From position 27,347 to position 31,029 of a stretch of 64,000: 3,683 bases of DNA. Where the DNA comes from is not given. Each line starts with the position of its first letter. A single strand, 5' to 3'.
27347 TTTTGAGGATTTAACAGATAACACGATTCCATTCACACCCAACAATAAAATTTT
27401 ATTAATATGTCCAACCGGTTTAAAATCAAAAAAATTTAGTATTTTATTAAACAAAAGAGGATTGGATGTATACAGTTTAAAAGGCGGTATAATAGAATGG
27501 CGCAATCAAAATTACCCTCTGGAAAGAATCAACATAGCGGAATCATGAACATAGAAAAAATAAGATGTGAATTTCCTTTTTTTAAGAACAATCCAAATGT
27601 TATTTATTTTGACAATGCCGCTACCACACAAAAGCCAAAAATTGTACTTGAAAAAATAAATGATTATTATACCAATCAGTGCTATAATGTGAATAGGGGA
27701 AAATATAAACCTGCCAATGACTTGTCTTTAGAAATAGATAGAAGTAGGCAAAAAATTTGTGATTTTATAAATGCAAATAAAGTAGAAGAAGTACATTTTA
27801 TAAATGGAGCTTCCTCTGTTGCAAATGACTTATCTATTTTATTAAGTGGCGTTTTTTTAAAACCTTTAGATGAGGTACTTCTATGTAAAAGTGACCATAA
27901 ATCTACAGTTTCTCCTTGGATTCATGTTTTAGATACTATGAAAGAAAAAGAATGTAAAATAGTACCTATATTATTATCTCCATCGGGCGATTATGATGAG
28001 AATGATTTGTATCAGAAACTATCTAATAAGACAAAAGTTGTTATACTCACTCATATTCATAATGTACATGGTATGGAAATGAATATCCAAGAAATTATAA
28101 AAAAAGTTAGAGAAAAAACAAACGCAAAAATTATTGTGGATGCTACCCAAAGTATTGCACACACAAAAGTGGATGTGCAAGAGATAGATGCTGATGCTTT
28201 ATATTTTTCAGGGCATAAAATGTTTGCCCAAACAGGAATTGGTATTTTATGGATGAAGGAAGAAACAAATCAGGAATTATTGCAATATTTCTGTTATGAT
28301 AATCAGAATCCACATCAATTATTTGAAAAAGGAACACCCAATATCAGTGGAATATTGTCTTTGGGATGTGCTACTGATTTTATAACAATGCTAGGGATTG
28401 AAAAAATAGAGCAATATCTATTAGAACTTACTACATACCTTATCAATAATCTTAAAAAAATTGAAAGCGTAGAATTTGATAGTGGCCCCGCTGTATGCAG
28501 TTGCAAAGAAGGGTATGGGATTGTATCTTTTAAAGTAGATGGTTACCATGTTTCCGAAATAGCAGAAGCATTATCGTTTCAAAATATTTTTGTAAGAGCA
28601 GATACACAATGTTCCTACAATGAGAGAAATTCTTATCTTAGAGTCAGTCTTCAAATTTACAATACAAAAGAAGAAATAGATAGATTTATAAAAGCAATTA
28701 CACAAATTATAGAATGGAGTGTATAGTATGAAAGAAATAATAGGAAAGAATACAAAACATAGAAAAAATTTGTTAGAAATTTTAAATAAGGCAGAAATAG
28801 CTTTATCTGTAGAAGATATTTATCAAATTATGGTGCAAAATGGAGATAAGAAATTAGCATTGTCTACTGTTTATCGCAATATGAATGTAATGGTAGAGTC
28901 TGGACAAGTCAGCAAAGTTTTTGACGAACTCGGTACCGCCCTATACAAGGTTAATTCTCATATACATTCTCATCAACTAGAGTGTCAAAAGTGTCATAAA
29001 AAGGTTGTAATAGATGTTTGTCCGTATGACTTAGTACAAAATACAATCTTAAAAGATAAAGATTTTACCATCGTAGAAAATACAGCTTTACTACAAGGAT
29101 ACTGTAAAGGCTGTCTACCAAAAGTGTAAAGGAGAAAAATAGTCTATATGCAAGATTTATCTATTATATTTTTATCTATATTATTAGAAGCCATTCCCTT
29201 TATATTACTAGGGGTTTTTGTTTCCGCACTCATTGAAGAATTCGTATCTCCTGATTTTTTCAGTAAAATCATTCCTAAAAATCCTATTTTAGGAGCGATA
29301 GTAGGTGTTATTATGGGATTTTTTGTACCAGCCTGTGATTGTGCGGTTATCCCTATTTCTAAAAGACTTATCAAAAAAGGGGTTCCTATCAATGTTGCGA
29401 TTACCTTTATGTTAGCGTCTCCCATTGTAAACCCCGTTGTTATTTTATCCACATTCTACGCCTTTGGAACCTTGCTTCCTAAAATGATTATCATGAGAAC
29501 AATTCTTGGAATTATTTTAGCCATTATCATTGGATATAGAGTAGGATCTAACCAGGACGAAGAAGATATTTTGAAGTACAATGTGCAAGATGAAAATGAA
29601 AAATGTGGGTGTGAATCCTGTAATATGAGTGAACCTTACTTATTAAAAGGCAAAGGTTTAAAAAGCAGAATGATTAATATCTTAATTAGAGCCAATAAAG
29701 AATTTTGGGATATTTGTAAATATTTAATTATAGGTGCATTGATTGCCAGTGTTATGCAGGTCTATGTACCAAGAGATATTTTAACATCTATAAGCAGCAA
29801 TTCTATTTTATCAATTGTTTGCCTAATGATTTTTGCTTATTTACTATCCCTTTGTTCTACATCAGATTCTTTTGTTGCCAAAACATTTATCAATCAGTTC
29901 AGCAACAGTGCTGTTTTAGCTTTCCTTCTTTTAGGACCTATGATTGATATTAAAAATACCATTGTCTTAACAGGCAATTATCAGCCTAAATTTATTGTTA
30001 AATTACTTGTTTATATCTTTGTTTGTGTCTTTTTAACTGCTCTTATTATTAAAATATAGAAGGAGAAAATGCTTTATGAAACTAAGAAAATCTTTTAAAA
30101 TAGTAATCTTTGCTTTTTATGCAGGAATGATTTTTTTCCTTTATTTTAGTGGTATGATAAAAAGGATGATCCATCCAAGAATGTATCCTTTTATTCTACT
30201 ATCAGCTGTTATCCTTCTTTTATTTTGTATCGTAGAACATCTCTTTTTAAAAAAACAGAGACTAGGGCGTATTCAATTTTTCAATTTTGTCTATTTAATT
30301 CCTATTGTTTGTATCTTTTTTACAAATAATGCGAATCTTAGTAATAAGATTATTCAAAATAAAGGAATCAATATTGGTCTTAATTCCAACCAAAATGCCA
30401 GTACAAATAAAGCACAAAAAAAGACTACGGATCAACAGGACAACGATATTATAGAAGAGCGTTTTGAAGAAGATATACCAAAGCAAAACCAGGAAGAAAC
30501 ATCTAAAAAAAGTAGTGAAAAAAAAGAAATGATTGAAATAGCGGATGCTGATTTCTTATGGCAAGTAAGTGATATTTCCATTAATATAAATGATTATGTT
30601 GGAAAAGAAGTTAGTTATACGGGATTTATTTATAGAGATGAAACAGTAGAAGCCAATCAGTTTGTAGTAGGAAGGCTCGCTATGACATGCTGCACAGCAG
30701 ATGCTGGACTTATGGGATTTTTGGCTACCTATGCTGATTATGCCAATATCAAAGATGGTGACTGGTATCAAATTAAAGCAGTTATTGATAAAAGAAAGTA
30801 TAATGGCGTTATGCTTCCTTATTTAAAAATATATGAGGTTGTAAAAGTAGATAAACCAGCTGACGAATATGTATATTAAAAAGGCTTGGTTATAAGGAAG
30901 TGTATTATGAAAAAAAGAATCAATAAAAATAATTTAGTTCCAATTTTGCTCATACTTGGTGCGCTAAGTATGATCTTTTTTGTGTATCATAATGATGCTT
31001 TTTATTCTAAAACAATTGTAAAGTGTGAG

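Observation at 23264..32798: Fur-box-controlled 10-gene operon combining PLP enzymes, a sulfur relay, a CooC-like NTPase, its own Fur-family regulator and two membrane-protein pairs (candidate sulfur-containing metallophore or metal-starvation system)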

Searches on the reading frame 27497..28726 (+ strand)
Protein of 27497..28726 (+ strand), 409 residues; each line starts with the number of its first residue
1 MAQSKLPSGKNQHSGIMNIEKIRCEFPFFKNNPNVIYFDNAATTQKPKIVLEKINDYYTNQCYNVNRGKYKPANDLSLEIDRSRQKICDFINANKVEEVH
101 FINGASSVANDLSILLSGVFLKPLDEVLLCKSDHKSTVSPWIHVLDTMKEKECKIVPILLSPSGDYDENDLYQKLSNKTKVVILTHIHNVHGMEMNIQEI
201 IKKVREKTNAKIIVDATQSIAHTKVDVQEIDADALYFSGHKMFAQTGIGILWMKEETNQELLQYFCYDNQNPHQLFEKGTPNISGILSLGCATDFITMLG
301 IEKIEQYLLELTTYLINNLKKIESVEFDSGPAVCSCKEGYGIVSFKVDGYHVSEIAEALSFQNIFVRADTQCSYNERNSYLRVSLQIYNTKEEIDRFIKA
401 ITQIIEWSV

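Call 3: search_protein_families(library=pfam, proteins=[window:27497-28726:+], max_evalue=0.01)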
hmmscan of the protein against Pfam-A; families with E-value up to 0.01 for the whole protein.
window:27497-28726:+ (409 aa): 2 families
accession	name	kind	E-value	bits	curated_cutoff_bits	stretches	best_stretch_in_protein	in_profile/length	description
PF00266.25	Aminotran_5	-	6.2e-82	275.9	21.5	1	36-397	1-371/371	Aminotransferase class-V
PF00155.27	Aminotran_1_2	-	9.5e-05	22.2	19.7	1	83-401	47-361/361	Aminotransferase class I and II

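Call 4: search_protein_families(library=ncbifam, proteins=[window:27497-28726:+], max_evalue=0.01)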
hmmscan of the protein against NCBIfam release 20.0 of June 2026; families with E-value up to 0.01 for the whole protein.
window:27497-28726:+ (409 aa): 29 families (the best 25 are shown)
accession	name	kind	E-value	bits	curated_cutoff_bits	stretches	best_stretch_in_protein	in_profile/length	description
TIGR01979.1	sufS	subfamily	2.4e-88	296.7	475.1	1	21-407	2-401/403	SufS family cysteine desulfurase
NF041166.1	f2_encap_cargo1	exception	3.5e-72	244.4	800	1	10-403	218-622/623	family 2A encapsulin nanocompartment cargo protein cysteine desulfurase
NF006791.0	PRK09295.1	equivalog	2.2e-65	221.3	661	1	18-404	4-401/406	cysteine desulfurase SufS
TIGR03392.1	FeS_syn_CsdA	equivalog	1.7e-58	198.7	493.6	1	18-405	2-393/398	cysteine desulfurase CsdA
NF008126.0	PRK10874.1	equivalog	7.2e-58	196.6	607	1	17-406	4-397/401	cysteine desulfurase CsdA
TIGR01977.1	am_tr_V_EF2568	hypoth_equivalog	1.5e-56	192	377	1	36-404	1-376/376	cysteine desulfurase family protein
TIGR01976.1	am_tr_V_VC1184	hypoth_equivalog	3e-49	168.4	352.35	1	18-401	2-401/401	cysteine desulfurase-like protein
TIGR03402.1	FeS_nifS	equivalog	6.7e-34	117.3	530.75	1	36-324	1-277/379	cysteine desulfurase NifS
NF040779.1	Sec_lyase_SclA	exception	3e-32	112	525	1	36-405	1-377/378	selenocysteine lyase SclA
NF010611.0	PRK14012.1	equivalog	1.6e-25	89.9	548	1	35-330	6-294/406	IscS subfamily cysteine desulfurase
TIGR02006.1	IscS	equivalog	4e-24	85.4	643.2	1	35-330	4-290/402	IscS subfamily cysteine desulfurase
TIGR03235.1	DNA_S_dndA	equivalog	4e-22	79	480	1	37-351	1-304/353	cysteine desulfurase DndA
NF002806.0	PRK02948.1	subfamily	6.7e-20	71.4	304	1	36-322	2-276/381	IscS subfamily cysteine desulfurase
TIGR03403.1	nifS_epsilon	equivalog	1.3e-19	70.2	587.7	1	36-295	1-252/382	NifS family cysteine desulfurase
NF051467.1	peri_mod_PvdN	equivalog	1.5e-17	63.4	650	1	28-403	46-423/425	pyoverdine-tailoring periplasmic protein PvdN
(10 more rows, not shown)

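Call 21: search_solved_structures(query=window:27497-28723:+, max_evalue=1e-20)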
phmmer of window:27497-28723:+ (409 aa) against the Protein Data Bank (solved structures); distinct sequences matched with E-value up to 1e-20: 51.
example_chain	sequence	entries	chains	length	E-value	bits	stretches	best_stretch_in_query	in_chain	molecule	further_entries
5xt5_A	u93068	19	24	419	1.4e-56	195.3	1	15-406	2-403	Cysteine desulfurase SufS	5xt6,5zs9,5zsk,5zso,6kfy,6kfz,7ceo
1t3i_A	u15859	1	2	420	3.7e-56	194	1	22-405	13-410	Probable cysteine desulfurase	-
5j8q_A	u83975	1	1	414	6.2e-56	193.2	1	17-406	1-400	Cysteine desulfurase SufS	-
7e6d_A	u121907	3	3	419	7.6e-56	192.9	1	15-406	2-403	Cysteine desulfurase SufS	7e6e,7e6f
7e6a_A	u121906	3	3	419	1.3e-55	192.1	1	15-406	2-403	Cysteine desulfurase SufS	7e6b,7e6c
7cer_A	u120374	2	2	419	3.2e-55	190.8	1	15-406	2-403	Cysteine desulfurase SufS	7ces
7ceq_A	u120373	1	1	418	4.5e-55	190.4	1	15-406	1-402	Cysteine desulfurase SufS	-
4q75_A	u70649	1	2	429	8.1e-54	186.2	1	31-405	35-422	Cysteine desulfurase 2, chloroplastic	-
5vpr_A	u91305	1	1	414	9.8e-54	186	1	12-401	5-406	Cysteine desulfurase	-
6c9e_A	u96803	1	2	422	1.3e-53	185.6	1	18-405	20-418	Cysteine desulfurase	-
4q76_A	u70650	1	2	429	6.6e-53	183.2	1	31-405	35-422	Cysteine desulfurase 2, chloroplastic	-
6mrh_A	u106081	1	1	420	1.6e-50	175.4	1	13-404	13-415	Cysteine desulfurase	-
6mri_A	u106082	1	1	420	2.1e-50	175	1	13-404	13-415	Cysteine desulfurase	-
6mr2_A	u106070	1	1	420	2.2e-50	174.9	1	13-404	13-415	Cysteine desulfurase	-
8kg1_A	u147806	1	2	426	2.2e-50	174.9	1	7-409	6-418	cysteine desulfurase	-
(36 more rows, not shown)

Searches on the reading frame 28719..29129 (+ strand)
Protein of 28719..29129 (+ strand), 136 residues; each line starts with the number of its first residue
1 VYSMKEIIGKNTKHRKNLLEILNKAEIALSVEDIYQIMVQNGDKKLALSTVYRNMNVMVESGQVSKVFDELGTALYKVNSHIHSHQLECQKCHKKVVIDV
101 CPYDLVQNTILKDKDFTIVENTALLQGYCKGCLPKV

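Call 3: search_protein_families(library=pfam, proteins=[window:28719-29129:+], max_evalue=0.01)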
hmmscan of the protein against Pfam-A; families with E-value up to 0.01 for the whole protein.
window:28719-29129:+ (136 aa): 1 family
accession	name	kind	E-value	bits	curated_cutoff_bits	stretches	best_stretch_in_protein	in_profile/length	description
PF01475.25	FUR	-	1e-17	64.8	23.1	1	10-120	5-115/121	Ferric uptake regulator family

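Call 4: search_protein_families(library=ncbifam, proteins=[window:28719-29129:+], max_evalue=0.01)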
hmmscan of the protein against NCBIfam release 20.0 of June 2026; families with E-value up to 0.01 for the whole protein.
window:28719-29129:+ (136 aa): 10 families
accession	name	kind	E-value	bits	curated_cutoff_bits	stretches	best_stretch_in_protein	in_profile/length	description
NF047406.1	TransRegPerRTherm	equivalog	1e-12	48.4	200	1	10-132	5-125/130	manganese-dependent transcriptional regulator PerR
NF051892.1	TransRegFurBacil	equivalog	2.9e-11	43.6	220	1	11-133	19-144/149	ferric iron uptake transcriptional regulator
NF052545.1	TransRegPerRClab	equivalog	3.4e-11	43.3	180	1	6-133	10-135/138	transcriptional regulator PerR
NF006999.0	PRK09462.1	equivalog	4.4e-11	42.6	146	1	8-130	12-134/148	ferric iron uptake transcriptional regulator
NF051891.1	TransRegFurHelico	equivalog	1.1e-08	35.1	200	1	4-133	18-146/148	ferric iron uptake transcriptional regulator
NF008646.0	PRK11639.1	equivalog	3.7e-05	23.5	167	1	12-132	25-146/171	zinc uptake transcriptional repressor Zur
NF045677.1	FeRespRegIrr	equivalog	0.00038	20.6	170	1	11-88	11-88/127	Fur family transcriptional regulator Irr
NF045678.1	TransRegIrrA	equivalog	0.00041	20.2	150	1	12-88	21-97/138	iron response transcriptional regulator IrrA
NF047461.1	FUR_perox_PerRB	exception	0.00084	19.3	250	1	38-91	54-108/143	peroxide-responsive transcriptional repressor PerRB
NF047462.1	FUR_perox_PerRA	exception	0.0041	17.6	200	1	10-101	18-105/142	peroxide-responsive transcriptional repressor PerRA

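Call 41: search_solved_structures(query=window:28719-29126:+, max_evalue=0.01, show_alignments=5)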
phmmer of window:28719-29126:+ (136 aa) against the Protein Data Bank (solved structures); distinct sequences matched with E-value up to 0.01: 18.
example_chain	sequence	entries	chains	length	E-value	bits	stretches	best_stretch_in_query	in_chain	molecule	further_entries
3mwm_A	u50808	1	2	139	2.5e-08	37.4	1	7-133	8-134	Putative metal uptake regulation protein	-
7vo0_G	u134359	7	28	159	3.6e-08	36.9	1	7-133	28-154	Putative metal uptake regulation protein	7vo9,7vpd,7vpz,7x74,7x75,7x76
2o03_A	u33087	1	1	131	4.8e-08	36.4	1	11-132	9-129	probable Zinc uptake regulation protein FurB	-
8j6w_A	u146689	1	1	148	1.5e-07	34.9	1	10-130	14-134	Ferric uptake regulation protein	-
6d57_A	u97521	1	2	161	1.5e-07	34.8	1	10-132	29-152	Ferric uptake regulation protein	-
4ets_A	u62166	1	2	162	1.6e-07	34.8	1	10-132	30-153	Ferric uptake regulation protein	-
7ne9_AAA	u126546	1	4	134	3.8e-07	33.5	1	17-135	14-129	Ferric uptake regulator family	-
2w57_A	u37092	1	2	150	5.2e-07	33.1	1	9-129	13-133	FERRIC UPTAKE REGULATION PROTEIN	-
2xig_A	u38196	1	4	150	1.6e-06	31.5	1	5-132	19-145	FERRIC UPTAKE REGULATION PROTEIN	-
9ire_A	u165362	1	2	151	2.2e-06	31.1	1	15-133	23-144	Ferric uptake regulation protein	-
1mzb_A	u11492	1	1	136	2.8e-05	27.5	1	10-125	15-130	ferric uptake regulation protein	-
2fe3_A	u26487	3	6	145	4.7e-05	26.8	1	4-135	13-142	Peroxide operon regulator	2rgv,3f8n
5nbc_A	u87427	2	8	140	7.5e-05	26.1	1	4-135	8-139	Ferric uptake regulation protein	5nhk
6h1c_A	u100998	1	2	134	9e-05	25.9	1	10-124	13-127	Ferric uptake regulation protein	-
4i7h_A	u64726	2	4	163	0.00011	25.6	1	11-134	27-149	peroxide stress sensing regulator | Peroxide stress regulator PerR, FUR family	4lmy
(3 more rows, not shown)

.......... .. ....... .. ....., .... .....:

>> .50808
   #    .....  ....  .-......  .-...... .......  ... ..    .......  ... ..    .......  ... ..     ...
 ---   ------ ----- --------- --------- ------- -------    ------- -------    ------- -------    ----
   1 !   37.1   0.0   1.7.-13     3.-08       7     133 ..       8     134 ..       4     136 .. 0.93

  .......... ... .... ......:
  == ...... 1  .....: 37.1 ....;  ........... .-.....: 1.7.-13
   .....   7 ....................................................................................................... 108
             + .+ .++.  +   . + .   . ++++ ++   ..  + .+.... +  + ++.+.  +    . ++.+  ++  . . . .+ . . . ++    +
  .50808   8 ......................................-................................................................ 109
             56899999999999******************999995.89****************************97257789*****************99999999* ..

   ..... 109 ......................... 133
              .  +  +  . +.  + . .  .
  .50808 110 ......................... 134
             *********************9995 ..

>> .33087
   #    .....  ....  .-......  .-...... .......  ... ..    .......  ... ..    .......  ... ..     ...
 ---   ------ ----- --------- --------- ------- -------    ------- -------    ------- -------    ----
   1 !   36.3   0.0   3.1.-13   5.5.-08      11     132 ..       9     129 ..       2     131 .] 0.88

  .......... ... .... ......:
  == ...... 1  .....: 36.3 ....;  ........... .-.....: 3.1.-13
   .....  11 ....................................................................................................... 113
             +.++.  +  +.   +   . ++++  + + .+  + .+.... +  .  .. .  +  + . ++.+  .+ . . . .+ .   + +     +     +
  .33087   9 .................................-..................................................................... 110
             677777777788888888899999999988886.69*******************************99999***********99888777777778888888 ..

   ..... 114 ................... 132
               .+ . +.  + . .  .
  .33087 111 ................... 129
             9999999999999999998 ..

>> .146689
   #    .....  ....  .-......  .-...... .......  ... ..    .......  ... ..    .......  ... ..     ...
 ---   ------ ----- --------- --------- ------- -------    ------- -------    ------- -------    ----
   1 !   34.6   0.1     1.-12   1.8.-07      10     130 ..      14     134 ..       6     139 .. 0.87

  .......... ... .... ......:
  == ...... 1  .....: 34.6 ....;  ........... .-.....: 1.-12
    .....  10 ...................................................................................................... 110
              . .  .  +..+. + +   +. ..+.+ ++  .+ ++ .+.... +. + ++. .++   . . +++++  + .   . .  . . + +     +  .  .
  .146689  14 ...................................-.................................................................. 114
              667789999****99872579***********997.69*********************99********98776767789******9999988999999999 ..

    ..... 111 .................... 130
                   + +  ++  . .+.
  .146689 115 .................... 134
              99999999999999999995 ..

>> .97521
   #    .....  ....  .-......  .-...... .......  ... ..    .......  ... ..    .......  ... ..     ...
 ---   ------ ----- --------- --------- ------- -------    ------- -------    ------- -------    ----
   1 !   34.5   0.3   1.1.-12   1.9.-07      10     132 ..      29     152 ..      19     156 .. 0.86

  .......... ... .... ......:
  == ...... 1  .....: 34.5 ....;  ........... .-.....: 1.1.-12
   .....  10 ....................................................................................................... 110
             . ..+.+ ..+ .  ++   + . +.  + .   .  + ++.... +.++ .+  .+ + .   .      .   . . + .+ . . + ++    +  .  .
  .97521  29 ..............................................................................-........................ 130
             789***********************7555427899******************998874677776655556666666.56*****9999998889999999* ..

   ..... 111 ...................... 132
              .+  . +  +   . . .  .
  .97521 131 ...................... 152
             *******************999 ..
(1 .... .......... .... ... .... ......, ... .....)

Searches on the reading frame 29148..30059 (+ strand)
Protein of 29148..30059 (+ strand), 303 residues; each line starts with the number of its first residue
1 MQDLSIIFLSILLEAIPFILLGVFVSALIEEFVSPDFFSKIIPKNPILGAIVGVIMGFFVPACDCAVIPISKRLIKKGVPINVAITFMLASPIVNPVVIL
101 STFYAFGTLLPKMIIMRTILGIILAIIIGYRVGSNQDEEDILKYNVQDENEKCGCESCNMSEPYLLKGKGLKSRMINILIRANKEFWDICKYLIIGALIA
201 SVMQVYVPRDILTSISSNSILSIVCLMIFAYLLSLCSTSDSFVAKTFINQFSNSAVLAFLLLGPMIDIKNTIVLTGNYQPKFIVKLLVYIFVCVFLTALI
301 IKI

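Call 3: search_protein_families(library=pfam, proteins=[window:29148-30059:+], max_evalue=0.01)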
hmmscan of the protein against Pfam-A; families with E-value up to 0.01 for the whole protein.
window:29148-30059:+ (303 aa): 1 family
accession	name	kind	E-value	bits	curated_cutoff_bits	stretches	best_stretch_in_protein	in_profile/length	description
PF03773.19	ArsP_1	-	4.9e-71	239.7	32.3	1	6-302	7-293/294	Predicted permease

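Call 4: search_protein_families(library=ncbifam, proteins=[window:29148-30059:+], max_evalue=0.01)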
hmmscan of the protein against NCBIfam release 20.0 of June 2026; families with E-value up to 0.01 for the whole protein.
window:29148-30059:+ (303 aa): 3 families
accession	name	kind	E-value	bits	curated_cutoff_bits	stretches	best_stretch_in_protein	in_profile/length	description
NF033936.1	CuZnOut_SO0444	equivalog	5.2e-31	108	300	1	8-301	1-309/351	SO_0444 family Cu/Zn efflux transporter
NF040736.1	efflux_SaoE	equivalog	3.6e-23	82.4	325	1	7-296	10-284/352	efflux transporter SaoE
NF037962.1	arsenic_eff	subfamily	0.00015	21.2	100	1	14-237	4-228/287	arsenic efflux protein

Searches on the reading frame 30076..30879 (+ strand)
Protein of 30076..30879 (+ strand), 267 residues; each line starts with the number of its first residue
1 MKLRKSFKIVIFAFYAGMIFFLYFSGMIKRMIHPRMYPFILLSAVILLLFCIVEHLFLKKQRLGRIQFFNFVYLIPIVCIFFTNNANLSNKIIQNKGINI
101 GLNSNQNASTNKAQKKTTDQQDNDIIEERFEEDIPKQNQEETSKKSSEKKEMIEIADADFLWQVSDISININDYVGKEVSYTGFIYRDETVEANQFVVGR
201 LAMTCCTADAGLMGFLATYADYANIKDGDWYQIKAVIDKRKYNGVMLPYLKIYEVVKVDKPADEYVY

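Call 3: search_protein_families(library=pfam, proteins=[window:30076-30879:+], max_evalue=0.01)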
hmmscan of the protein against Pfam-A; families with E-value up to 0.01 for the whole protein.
window:30076-30879:+ (267 aa): 4 families
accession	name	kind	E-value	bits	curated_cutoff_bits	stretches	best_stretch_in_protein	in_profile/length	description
PF21537.2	DUF1980_C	-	2.2e-35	121.8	25.9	1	135-267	6-140/141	DUF1980 C-terminal domain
PF09323.15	DUF1980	-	1.6e-07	32.2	25.9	1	7-99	1-110/110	DUF1980 N-terminal domain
PF23870.1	DUF7225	-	0.0025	18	27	1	173-201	68-96/103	Domain of unknown function (DUF7225)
PF13425.11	O-antigen_lig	-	0.0025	17.1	31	1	40-148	222-327/462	O-antigen ligase like membrane protein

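Call 4: search_protein_families(library=ncbifam, proteins=[window:30076-30879:+], max_evalue=0.01)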
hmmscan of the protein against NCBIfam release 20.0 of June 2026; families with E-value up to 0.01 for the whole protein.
window:30076-30879:+ (267 aa): 1 family
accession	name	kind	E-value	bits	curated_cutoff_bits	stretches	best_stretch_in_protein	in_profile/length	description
TIGR03943.1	TIGR03943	equivalog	4.8e-41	140.5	88.8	1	25-265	2-221/221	TIGR03943 family putative permease subunit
